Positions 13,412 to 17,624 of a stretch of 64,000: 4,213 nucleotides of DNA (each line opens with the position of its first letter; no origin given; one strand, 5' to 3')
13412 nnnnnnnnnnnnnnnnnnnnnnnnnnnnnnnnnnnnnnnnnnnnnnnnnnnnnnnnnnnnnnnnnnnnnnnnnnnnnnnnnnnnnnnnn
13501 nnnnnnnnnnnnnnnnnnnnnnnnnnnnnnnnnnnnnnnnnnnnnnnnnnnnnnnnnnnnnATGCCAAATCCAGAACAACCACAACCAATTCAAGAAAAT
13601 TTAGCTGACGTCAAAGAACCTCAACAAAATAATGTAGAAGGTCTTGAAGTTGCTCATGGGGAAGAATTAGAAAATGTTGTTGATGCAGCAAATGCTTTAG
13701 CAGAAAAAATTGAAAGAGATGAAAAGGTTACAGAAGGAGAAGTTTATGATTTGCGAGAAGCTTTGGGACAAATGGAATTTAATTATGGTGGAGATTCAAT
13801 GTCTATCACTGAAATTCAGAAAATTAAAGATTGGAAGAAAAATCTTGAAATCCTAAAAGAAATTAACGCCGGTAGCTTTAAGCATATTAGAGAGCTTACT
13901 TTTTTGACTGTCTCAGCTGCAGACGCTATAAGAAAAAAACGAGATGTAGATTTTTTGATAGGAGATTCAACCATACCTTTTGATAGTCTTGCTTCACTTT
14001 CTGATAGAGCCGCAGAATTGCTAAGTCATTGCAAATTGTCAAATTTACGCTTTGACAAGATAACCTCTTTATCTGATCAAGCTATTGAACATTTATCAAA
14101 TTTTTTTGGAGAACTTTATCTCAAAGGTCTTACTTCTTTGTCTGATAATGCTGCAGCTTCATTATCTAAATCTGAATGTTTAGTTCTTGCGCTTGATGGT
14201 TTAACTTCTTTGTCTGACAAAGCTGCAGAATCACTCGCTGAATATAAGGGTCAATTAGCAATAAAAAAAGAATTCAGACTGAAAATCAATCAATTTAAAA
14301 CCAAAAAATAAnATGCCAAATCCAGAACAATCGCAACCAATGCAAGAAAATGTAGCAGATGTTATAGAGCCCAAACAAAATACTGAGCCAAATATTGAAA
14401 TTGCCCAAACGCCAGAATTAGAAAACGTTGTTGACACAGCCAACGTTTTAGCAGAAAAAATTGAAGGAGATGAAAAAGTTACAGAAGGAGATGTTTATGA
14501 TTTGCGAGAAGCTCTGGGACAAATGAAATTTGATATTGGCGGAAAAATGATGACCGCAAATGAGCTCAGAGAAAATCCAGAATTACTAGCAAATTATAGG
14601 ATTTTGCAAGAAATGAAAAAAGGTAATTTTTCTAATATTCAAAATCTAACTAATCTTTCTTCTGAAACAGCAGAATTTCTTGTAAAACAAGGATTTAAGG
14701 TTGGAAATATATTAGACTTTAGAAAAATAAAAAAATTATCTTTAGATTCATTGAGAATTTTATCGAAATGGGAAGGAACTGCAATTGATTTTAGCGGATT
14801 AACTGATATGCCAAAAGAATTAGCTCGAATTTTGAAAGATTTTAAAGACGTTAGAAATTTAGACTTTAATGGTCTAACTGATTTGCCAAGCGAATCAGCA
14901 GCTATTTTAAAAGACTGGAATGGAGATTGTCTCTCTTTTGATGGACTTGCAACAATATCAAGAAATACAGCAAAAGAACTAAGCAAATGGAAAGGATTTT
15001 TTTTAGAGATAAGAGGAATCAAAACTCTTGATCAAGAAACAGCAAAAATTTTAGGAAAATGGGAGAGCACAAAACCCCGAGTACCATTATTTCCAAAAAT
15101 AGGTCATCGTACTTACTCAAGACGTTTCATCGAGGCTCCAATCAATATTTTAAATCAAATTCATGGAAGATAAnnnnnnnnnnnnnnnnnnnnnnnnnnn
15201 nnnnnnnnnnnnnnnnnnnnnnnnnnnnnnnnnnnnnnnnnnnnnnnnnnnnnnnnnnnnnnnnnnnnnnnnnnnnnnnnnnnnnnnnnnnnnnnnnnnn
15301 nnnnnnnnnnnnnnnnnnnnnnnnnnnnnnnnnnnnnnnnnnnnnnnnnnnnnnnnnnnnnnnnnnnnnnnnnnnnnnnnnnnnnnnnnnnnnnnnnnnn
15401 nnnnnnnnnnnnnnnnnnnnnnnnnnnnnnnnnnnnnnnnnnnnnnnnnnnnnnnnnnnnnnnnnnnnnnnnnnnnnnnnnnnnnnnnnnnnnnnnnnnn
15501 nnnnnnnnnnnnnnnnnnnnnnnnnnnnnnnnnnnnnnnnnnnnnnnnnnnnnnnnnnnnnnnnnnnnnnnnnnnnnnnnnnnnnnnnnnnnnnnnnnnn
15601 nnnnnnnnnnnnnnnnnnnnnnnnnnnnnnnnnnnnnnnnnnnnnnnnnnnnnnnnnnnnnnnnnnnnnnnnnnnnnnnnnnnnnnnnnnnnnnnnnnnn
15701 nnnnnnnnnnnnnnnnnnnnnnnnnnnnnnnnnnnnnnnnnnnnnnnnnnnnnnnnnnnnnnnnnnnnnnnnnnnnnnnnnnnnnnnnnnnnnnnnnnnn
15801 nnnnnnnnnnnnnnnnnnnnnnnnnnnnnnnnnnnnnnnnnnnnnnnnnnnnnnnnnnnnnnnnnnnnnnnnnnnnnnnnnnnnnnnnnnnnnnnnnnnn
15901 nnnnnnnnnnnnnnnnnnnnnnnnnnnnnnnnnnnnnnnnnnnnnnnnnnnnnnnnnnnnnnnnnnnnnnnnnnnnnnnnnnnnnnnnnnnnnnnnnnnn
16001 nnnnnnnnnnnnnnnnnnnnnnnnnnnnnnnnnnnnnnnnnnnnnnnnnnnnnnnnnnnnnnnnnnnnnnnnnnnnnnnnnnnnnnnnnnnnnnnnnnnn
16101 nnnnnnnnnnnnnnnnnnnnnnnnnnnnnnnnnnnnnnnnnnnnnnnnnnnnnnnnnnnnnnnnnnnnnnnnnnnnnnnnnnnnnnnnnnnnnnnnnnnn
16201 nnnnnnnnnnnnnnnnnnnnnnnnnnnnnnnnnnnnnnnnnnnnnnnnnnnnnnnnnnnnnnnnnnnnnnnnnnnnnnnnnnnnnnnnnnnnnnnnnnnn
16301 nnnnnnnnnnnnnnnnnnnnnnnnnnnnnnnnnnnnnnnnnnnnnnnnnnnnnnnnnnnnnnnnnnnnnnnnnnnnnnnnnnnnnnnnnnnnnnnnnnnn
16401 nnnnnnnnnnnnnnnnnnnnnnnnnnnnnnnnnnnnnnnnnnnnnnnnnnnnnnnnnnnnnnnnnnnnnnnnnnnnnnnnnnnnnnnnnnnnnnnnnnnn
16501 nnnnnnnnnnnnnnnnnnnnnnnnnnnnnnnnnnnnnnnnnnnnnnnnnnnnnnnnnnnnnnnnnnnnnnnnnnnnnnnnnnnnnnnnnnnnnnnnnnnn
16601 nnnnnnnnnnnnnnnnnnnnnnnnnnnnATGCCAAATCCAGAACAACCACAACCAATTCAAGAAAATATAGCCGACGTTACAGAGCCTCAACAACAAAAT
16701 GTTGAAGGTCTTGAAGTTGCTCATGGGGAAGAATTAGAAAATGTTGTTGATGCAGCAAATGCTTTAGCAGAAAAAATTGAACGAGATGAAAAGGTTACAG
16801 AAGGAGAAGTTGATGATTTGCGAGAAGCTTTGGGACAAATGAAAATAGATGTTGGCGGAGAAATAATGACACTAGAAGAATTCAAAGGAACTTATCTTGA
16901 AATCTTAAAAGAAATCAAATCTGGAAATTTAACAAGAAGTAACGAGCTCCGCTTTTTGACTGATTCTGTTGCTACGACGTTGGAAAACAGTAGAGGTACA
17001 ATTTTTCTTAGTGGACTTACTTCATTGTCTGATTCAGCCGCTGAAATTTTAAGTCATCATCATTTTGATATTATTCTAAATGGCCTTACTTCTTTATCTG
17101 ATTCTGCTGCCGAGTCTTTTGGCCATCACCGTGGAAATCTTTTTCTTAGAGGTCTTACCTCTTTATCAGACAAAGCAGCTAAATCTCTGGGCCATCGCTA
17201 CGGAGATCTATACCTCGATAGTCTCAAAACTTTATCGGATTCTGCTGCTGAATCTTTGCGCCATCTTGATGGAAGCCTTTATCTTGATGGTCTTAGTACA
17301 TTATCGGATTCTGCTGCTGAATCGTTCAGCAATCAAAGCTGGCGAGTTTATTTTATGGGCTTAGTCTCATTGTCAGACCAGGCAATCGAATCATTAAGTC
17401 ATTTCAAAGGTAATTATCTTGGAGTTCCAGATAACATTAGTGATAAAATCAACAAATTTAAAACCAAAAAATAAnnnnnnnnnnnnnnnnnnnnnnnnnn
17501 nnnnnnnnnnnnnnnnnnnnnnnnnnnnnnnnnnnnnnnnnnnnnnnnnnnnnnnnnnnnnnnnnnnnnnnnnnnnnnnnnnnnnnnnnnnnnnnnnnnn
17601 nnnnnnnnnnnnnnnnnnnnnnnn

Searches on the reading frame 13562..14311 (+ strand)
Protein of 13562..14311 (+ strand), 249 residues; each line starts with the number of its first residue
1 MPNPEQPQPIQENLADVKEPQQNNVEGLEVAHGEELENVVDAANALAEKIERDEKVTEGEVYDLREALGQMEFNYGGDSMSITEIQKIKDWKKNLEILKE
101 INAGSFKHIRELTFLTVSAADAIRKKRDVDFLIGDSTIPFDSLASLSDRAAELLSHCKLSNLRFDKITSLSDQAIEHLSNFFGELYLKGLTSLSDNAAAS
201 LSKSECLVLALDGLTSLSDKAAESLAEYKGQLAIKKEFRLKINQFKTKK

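Call 7: search_protein_families(library=pfam, proteins=[window:13562-14311:+], max_evalue=0.1)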
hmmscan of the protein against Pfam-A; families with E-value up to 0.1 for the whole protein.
window:13562-14311:+ (249 aa): 1 family
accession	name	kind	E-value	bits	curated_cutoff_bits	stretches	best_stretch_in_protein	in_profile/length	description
PF13855.12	LRR_8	-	0.022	14.9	27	0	98-118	37-57/61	Leucine rich repeat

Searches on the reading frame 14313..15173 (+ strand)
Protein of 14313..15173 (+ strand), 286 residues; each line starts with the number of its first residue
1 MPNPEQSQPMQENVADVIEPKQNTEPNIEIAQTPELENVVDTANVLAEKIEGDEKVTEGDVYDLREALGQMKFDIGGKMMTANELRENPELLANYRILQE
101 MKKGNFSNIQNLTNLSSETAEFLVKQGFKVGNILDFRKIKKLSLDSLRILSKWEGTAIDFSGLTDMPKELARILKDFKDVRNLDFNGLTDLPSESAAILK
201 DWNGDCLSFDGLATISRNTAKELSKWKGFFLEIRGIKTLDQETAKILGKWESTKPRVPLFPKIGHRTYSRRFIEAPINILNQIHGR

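Call 7: search_protein_families(library=pfam, proteins=[window:14313-15173:+], max_evalue=0.1)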
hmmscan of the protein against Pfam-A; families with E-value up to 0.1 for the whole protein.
window:14313-15173:+ (286 aa): 2 families
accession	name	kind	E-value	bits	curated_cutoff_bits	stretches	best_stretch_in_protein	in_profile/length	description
PF25747.1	T5_p143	-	0.045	13.8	27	1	42-105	96-159/255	Bacteriophage T5 tail completion protein p143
PF08479.16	POTRA_2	-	0.058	13.7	24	0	180-219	3-43/76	POTRA domain, ShlB-type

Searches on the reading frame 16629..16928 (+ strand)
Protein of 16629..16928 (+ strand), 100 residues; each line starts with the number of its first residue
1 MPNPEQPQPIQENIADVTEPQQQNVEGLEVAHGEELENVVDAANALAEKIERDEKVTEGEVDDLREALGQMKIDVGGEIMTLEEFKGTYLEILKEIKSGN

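Call 12: find_related_loci(query=A1, collection=genome_contigs, flank=10000)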
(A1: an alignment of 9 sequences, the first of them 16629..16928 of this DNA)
Query A1 (100 aa) in genome_contigs; peptide patterns used: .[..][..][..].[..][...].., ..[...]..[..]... (x = any residue, [..] = any of these).
364 stretches matched a pattern, but none encodes a relative of the query by tblastn (E <= 1e-3).

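Call 24: find_homologous_proteins(query=A1, max_evalue=0.001)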
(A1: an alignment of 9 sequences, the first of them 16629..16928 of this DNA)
Query A1 (9 sequences): 5653 candidates shared short words with the query, none scored E <= 0.001.

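Call 26: find_related_loci(query=A1, collection=metagenome_contigs, flank=10000)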
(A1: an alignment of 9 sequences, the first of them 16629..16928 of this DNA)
Query A1 (100 aa) in metagenome_contigs; peptide patterns used: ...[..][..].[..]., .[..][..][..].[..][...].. (x = any residue, [..] = any of these).
599 stretches matched a pattern (row limit reached: there are more); 1 encode a relative of the query (tblastn E <= 1e-3); 1 distinct loci.
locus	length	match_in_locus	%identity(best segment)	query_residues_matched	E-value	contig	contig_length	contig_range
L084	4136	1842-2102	47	1-86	6e-19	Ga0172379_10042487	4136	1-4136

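Call 66: find_related_loci(query=A1, collection=viral_contigs, flank=8000)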
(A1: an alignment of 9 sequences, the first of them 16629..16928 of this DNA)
Query A1 (100 aa) in viral_contigs; peptide patterns used: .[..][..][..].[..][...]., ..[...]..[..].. (x = any residue, [..] = any of these).
184 stretches matched a pattern, but none encodes a relative of the query by tblastn (E <= 1e-3).

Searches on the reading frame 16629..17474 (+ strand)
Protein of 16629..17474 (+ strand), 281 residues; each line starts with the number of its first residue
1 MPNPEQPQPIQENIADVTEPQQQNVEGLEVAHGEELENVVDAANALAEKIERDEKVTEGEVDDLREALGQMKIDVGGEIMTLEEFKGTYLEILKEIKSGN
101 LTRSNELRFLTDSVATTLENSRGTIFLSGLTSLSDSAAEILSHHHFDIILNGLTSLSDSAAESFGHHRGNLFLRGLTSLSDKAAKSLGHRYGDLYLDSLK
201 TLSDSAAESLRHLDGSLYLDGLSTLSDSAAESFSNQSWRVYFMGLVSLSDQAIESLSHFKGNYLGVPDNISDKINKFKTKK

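Call 7: search_protein_families(library=pfam, proteins=[window:16629-17474:+], max_evalue=0.1)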
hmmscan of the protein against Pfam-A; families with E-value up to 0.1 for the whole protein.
window:16629-17474:+ (281 aa): 1 family
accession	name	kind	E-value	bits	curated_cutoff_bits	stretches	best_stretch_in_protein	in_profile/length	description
PF24822.1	DUF7712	-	0.091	13.2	27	0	26-85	53-110/129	Family of unknown function (DUF7712)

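Call 10: search_protein_families(library=ncbifam, proteins=[window:16629-17474:+], max_evalue=0.01)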
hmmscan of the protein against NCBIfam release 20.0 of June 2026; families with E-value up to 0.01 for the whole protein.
window:16629-17474:+ (281 aa): 0 families

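Call 37: predict_structure(alignment_id=A2)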
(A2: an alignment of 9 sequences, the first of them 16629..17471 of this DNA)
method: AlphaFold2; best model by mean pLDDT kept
length: 281 residues; sequences in the alignment: 9
mean_pLDDT: 83.4   pTM: 0.72
mean pLDDT of the five models: 83.4, 83.3, 83.2, 80.4, 80.0
residues with pLDDT >= 90: 163; 70-90: 71; 50-70: 18; < 50: 29
segments of 3 or more residues with pLDDT < 50: 1-5, 9-32
pLDDT, mean of each block of 10 residues (from residue 1): 47 42 40 60 71 74 71 78 80 89 90 93 93 95 96 94 95 95 95 94 95 93 96 89 96 95 93 90 53
secondary structure, 60 per line:
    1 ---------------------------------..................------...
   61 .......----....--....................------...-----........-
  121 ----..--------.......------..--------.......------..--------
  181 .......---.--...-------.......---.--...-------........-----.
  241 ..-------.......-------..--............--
elements in order: H34-51 H58-67 E72-75 E78-81 H82-97 H112-119 H135-141 H158-164 H181-187 E194-196 H204-210 E217-219 H227-234 E240-242 H250-256 H268-279

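Call 39: fold_search(model_id=the predicted structure, library=pdb)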
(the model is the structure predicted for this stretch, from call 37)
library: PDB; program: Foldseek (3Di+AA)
matches with E <= 10: 593; with E <= 0.001: 2
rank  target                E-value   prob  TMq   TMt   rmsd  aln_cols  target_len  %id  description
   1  5o0l_A                2.2e-04  1.00  0.42  0.41   5.3       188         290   16  Deglycosylated Nogo Receptor with native disulfide structure 2 (released 2017-10-18)
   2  5o0r_B                6.1e-04  1.00  0.40  0.39   5.2       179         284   16  Deglycosylated Nogo Receptor with native disulfide structure (released 2017-11-08)
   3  1ozn_A                1.1e-03  1.00  0.42  0.42   5.2       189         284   17  1.5A Crystal Structure of the Nogo Receptor Ligand Binding Domain Reveals a Convergent Recognition Scaffold Mediating  (released 2003-05-20)
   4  4j4l_A                1.9e-03  0.99  0.34  0.36   8.1       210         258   18  Modular evolution and design of the protein binding interface (released 2014-02-12)
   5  4u06                  2.1e-03  0.99  0.36  0.31  12.8       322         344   17  Structure of Leptospira interrogans LRR protein LIC10831 (released 2015-06-03)
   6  2id5_C                2.2e-03  1.00  0.36  0.24   5.7       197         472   16  Crystal Structure of the Lingo-1 Ectodomain (released 2006-09-26)
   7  5o0o_D                2.5e-03  1.00  0.41  0.37   4.5       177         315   16  Deglycosylated Nogo Receptor with native disulfide structure 5 (released 2017-10-18)
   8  4tzh_A                2.5e-03  1.00  0.43  0.59   4.8       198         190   20  Structure of Leptospira interrogans LRR protein LIC12234 (released 2015-06-03)
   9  4tzh_B                2.8e-03  1.00  0.42  0.59   5.3       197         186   19  Structure of Leptospira interrogans LRR protein LIC12234 (released 2015-06-03)
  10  7e5b_B                2.9e-03  1.00  0.35  0.36   7.5       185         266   16  Crystal structure of ASC PYD Domain and Rb-B7 (released 2022-03-02)
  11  5o0m_B                3.7e-03  1.00  0.39  0.38   6.0       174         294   18  Deglycosylated Nogo Receptor with native disulfide structure 3 (released 2017-10-18)
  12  5o0q_C                3.7e-03  1.00  0.39  0.38   5.4       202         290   17  Deglycosylated Nogo Receptor with native disulfide structure (released 2017-10-18)
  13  5jh5_A                4.3e-03  1.00  0.43  0.45   5.1       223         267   14  Structural Basis for the Hierarchical Assembly of the Core of PRC1.1 (released 2016-09-14)
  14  7p5v_B                4.3e-03  0.94  0.33  0.15  12.8       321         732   12  Structure of homomeric LRRC8A Volume-Regulated Anion Channel in complex with synthetic nanobody Sb1 (released 2021-09-15)
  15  6lbx_A                4.8e-03  1.00  0.36  0.38   7.2       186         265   20  Crystal structure of HER2 Domain IV and Rb-H2 (released 2020-11-18)
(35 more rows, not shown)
